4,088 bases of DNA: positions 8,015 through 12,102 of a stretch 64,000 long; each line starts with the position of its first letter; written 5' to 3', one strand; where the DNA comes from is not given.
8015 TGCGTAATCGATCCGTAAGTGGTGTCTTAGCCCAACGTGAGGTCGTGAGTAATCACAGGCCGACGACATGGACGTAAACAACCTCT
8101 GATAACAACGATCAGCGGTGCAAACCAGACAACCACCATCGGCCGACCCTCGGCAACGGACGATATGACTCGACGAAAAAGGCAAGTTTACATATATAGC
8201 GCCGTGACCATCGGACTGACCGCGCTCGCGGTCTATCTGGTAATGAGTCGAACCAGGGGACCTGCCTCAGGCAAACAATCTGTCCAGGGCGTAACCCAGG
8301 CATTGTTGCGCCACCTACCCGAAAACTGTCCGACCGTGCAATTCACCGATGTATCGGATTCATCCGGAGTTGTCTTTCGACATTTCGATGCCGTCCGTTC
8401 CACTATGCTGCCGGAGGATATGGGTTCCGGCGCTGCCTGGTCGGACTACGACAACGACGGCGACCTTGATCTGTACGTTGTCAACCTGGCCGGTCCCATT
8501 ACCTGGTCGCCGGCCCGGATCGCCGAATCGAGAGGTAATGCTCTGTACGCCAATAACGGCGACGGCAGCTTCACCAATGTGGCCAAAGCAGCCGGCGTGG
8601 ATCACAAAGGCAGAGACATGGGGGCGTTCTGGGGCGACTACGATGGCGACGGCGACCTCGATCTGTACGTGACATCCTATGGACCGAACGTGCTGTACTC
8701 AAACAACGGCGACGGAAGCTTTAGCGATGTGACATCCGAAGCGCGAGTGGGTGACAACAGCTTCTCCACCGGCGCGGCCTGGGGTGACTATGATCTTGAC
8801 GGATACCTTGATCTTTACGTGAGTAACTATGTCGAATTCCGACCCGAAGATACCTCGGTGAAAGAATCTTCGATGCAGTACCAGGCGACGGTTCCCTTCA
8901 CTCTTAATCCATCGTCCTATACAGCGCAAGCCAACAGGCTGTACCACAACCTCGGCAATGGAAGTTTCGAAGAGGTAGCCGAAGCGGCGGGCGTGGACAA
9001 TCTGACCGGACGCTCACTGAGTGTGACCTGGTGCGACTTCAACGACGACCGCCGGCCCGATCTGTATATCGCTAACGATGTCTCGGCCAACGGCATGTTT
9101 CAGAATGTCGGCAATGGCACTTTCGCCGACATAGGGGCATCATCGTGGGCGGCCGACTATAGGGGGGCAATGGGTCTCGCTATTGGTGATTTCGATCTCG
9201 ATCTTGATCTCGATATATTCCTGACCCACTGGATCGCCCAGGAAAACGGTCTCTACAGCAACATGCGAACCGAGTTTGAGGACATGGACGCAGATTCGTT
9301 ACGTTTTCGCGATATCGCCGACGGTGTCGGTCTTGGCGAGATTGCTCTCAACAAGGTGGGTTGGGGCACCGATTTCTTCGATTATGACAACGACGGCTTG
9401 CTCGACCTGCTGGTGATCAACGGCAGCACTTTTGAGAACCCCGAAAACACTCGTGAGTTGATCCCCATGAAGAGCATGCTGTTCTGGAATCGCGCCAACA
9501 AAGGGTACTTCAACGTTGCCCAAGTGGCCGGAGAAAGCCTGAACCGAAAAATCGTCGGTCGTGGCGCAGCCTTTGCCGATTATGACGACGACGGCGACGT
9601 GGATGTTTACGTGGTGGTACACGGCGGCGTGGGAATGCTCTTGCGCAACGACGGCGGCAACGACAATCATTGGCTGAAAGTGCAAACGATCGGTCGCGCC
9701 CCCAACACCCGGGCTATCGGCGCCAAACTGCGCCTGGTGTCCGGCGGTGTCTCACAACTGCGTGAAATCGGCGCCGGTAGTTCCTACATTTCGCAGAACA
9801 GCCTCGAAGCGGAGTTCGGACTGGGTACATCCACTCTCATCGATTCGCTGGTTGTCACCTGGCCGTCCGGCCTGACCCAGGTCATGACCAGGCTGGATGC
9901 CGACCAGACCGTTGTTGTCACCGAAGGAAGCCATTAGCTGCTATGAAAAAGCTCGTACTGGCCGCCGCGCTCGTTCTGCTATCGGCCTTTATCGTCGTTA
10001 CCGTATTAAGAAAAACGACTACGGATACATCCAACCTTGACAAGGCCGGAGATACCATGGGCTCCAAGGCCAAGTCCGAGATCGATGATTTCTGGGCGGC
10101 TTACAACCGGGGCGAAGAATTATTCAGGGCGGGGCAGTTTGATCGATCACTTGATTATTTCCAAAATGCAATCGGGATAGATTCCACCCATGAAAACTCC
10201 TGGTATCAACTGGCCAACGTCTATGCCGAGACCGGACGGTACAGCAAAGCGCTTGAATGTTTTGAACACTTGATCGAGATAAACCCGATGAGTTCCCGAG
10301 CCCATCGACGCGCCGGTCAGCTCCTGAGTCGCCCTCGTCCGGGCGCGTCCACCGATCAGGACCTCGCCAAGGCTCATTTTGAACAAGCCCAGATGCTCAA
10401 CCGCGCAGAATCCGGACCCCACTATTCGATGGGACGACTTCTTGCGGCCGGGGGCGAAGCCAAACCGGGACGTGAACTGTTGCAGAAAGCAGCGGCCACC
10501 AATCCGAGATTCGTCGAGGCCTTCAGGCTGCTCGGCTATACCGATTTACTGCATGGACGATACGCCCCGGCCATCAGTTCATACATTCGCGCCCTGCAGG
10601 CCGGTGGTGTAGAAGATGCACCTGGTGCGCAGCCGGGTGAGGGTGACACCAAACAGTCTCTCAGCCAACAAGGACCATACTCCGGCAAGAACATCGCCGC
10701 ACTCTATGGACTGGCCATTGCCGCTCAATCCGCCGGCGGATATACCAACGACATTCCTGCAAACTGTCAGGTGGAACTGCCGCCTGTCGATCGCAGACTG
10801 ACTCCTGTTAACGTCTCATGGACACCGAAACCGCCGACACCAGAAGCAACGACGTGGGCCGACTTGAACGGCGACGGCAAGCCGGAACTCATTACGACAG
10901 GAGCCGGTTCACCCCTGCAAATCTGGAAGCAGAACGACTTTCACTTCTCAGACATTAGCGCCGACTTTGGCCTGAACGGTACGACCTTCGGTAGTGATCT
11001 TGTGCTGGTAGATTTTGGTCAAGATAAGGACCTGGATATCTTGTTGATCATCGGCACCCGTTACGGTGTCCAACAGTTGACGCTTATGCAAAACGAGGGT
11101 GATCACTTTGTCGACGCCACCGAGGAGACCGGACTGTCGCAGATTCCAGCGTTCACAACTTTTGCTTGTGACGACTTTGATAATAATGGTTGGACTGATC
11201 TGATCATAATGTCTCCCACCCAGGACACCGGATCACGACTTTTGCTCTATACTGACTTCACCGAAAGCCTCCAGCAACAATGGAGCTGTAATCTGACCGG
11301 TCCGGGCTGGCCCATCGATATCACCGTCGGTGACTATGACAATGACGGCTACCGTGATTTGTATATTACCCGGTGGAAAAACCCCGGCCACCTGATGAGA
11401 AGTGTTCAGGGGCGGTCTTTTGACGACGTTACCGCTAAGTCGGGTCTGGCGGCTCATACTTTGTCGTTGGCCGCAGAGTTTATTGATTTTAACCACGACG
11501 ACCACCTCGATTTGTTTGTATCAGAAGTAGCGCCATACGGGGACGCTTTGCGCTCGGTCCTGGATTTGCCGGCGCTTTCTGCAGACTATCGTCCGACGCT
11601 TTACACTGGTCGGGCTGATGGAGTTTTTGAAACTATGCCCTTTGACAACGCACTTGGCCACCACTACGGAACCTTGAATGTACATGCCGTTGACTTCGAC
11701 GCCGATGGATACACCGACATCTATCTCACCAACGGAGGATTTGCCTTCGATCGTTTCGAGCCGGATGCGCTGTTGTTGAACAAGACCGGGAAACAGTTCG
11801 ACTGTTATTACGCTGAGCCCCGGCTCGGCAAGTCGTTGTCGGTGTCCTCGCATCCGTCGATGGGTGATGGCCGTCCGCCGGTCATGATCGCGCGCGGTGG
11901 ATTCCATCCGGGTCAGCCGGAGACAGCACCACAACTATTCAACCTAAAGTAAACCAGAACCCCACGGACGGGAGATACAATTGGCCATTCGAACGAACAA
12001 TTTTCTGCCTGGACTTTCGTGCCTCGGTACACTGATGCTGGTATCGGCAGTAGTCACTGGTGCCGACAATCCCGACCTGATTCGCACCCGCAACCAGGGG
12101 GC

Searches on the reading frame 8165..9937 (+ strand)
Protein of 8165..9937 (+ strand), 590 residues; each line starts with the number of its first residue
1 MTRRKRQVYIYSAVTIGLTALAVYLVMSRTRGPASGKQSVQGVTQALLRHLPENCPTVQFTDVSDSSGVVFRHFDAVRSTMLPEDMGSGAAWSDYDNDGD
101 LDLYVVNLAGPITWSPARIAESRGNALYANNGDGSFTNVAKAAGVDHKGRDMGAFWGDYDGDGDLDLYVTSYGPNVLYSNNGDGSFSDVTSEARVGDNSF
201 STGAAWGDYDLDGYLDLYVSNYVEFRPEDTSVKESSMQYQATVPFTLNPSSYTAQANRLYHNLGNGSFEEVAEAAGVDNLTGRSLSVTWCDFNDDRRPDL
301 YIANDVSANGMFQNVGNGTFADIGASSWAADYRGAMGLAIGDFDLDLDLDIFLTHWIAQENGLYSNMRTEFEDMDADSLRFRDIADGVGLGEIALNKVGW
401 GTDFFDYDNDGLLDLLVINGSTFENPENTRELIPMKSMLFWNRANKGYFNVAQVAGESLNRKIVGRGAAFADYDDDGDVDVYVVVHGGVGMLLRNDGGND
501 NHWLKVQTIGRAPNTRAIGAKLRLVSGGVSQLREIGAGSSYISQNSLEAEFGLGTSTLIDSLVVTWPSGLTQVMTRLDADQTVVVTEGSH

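Call 5: search_protein_families(library=pfam, proteins=[window:8165-9937:+], max_evalue=0.01)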
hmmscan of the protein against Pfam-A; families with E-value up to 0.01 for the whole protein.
window:8165-9937:+ (590 aa): 3 families
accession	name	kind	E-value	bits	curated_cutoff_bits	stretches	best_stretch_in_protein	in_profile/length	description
PF13517.12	FG-GAP_3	-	7.8e-42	142.1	26.9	5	158-219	1-61/61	FG-GAP-like repeat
PF07593.17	UnbV_ASPIC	-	1.1e-18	67.3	23.4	1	517-583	1-67/68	ASPIC and UnbV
PF01839.29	FG-GAP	-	1.4e-08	34.9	22.1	0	157-184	8-32/37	FG-GAP repeat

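Call 6: search_protein_families(library=ncbifam, proteins=[window:8165-9937:+], max_evalue=0.01)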
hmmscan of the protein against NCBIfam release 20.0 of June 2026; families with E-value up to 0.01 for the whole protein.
window:8165-9937:+ (590 aa): 0 families

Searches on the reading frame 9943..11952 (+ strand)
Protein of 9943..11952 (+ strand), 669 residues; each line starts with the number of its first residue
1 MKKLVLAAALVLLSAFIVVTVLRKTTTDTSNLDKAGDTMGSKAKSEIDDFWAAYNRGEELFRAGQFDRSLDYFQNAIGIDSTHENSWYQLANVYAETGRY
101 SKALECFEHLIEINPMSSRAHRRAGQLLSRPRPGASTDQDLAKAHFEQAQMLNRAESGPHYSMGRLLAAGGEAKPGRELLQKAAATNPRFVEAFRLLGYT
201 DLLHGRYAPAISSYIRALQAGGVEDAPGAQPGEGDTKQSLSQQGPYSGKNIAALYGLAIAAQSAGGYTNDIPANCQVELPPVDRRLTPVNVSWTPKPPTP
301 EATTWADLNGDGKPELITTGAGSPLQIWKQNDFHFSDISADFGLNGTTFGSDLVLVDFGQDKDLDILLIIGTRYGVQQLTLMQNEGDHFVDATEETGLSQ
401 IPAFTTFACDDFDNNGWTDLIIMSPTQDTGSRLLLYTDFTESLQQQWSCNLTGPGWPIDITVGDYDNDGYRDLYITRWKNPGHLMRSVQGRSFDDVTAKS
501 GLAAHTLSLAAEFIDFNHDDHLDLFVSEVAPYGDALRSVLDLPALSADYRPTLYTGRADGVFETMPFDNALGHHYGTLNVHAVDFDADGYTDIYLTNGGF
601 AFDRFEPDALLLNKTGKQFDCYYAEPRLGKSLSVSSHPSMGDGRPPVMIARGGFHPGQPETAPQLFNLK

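Call 5: search_protein_families(library=pfam, proteins=[window:9943-11952:+], max_evalue=0.01)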
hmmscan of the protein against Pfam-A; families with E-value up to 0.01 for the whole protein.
window:9943-11952:+ (669 aa): 18 families
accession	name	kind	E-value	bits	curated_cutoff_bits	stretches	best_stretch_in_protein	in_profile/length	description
PF13517.12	FG-GAP_3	-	2.4e-26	92.5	26.9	4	411-475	1-61/61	FG-GAP-like repeat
PF01839.29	FG-GAP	-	3.7e-17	62.2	22.1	2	580-600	5-25/37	FG-GAP repeat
PF07719.23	TPR_2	-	5.4e-17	60.9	27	2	86-115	3-32/34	Tetratricopeptide repeat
PF00515.34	TPR_1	-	8.5e-15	54.3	27.8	2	86-115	3-32/34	Tetratricopeptide repeat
PF14559.12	TPR_19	-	1.1e-12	48.6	25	1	60-122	1-63/68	Tetratricopeptide repeat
PF13181.12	TPR_8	-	5.3e-12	45.3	25.7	1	86-115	3-32/34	Tetratricopeptide repeat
PF13414.12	TPR_11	-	6.6e-11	42.2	26.8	2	92-128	2-38/42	TPR repeat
PF13428.12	TPR_14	-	1.4e-10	41.2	23.5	1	85-127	2-44/44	Tetratricopeptide repeat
PF13431.12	TPR_17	-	3.1e-09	36.8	24.4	1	72-105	1-34/34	Tetratricopeptide repeat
PF13424.12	TPR_12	-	1.4e-07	32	30.1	1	51-113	4-74/77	Tetratricopeptide repeat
PF13432.12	TPR_16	-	2.8e-06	28.1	32.7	0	88-128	1-41/65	Tetratricopeptide repeat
PF12895.13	ANAPC3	-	1.3e-05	25.8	27.2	1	53-109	26-81/82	Anaphase-promoting complex, cyclosome, subunit 3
PF13176.12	TPR_7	-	1.3e-05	25.3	27.9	0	86-113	1-28/36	Tetratricopeptide repeat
PF23914.1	TPR_CcmH_CycH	-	2.6e-05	24.5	42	0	138-219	65-149/158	Cytochrome c-type biogenesis protein H TPR domain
PF13371.12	TPR_9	-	3.9e-05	24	35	1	62-122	7-67/73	Tetratricopeptide repeat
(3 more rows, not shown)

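Call 6: search_protein_families(library=ncbifam, proteins=[window:9943-11952:+], max_evalue=0.01)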
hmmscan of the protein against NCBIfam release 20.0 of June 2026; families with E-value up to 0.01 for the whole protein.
window:9943-11952:+ (669 aa): 19 families
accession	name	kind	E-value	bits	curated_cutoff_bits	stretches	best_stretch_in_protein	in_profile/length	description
NF040959.1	MamA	equivalog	5.7e-11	42.3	200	1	44-128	99-183/204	magnetosome protein MamA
TIGR02917.1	PEP_TPR_lipo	equivalog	1.1e-10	40.1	312.2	1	28-218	443-628/899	XrtA/PEP-CTERM system TPR-repeat protein PrsT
TIGR02521.1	type_IV_pilW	equivalog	1.9e-08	34.1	154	1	57-218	38-196/234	type IV pilus biogenesis/stability protein PilW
NF040561.1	PrimPol_Msp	equivalog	6.6e-08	31.6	200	1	64-128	5-69/515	CRISPR-associated primase-polymerase type A1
NF047558.1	TPR_END_plus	domain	9.5e-08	31.9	32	1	87-116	2-31/56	TPR end-of-group domain-containing protein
TIGR02552.1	LcrH_SycD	equivalog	1e-07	31.7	104.8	1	39-126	7-94/136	SycD/LcrH family type III secretion system chaperone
NF047507.1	TPR_BatC_Lepto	exception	1.4e-06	27.9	175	1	48-139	56-151/214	TPR repeat-containing protein BatC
NF008757.0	PRK11788.1-5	equivalog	2.1e-06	27.1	363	1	52-192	109-249/388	lipopolysaccharide assembly protein LapB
NF033762.1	social_mot_Tgl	equivalog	8.6e-06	25.3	225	1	49-129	135-215/252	social motility TPR repeat lipoprotein Tgl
NF047371.1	FlcA_CTERM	equivalog_domain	3.2e-05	22.6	300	1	53-129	125-200/646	periplasmic flagellar collar protein FlcA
NF002725.1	PRK02603.1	equivalog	9.7e-05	22.4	143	1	51-149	36-139/173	photosystem I assembly protein Ycf3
TIGR04510.1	mod_pep_cyc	subfamily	0.00027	19.6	400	1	12-151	360-495/814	putative peptide modification system cyclase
NF047539.1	XAC2610_fam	domain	0.00032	21.1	35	0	460-480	1-21/89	XAC2610-related protein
NF053607.1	CHU_0125_OmpA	equivalog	0.00039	19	620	1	53-126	22-95/639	CHU_0125 family OmpA-like outer membrane integrity protein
NF008756.0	PRK11788.1-4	equivalog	0.00096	18.3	474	1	55-120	112-177/389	lipopolysaccharide assembly protein LapB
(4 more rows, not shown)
